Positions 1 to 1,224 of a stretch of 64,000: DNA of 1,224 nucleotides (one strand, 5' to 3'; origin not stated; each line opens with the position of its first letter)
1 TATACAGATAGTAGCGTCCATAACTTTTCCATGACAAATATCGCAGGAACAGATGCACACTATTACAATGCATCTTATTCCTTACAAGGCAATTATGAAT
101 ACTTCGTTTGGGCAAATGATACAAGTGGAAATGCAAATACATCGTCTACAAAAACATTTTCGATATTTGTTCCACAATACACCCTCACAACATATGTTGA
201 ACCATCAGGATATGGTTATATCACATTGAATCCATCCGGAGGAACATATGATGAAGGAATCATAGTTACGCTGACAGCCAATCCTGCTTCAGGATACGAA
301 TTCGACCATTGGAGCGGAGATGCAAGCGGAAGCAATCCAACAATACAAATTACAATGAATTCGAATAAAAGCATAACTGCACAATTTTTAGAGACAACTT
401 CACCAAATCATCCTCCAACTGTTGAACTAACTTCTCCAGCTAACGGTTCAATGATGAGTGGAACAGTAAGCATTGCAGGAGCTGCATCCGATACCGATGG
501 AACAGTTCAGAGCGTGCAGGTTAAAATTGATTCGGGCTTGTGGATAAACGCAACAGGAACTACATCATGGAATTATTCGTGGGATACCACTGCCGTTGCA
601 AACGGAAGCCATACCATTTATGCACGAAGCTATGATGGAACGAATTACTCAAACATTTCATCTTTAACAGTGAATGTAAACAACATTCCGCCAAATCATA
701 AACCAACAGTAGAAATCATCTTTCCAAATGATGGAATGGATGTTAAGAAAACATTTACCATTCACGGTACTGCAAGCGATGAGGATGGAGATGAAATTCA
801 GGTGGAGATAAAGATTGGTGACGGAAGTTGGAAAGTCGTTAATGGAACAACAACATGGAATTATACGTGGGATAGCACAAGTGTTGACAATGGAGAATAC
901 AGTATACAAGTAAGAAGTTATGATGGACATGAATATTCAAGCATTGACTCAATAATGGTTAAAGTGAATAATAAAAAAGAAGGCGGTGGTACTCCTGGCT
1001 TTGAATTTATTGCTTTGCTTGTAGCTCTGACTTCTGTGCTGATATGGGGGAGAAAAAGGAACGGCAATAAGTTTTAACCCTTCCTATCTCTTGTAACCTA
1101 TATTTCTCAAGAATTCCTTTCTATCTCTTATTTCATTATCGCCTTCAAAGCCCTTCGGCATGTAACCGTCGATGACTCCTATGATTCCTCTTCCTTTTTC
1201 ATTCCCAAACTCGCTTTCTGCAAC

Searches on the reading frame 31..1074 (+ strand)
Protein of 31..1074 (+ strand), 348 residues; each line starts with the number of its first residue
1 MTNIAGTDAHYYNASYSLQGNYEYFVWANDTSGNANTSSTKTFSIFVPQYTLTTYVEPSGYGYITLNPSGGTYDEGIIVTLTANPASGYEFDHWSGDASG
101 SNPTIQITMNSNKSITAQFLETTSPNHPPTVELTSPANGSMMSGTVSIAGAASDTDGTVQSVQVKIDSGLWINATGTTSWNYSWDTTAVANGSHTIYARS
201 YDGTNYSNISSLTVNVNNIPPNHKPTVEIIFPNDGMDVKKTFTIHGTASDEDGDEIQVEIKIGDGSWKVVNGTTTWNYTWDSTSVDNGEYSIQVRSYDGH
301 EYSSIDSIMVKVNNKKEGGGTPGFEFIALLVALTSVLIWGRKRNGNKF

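Call 56: search_protein_families(library=pfam, proteins=[window:31-1074:+], max_evalue=0.00001)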
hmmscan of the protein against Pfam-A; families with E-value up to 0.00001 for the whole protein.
window:31-1074:+ (348 aa): 4 families
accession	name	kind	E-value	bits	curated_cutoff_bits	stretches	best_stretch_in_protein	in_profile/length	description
PF17957.7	Big_7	-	7e-27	94.3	24.1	2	129-198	1-70/70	Bacterial Ig domain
PF18998.6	Flg_new_2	-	5.1e-16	58.8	23.6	1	53-120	2-70/73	Divergent InlB B-repeat domain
PF19077.6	Big_13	-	4.5e-08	33.9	27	0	239-298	26-85/102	Bacterial Ig-like domain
PF10648.15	Gmad2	-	7e-06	26.7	25.7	0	131-178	2-48/86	Immunoglobulin-like domain of bacterial spore germination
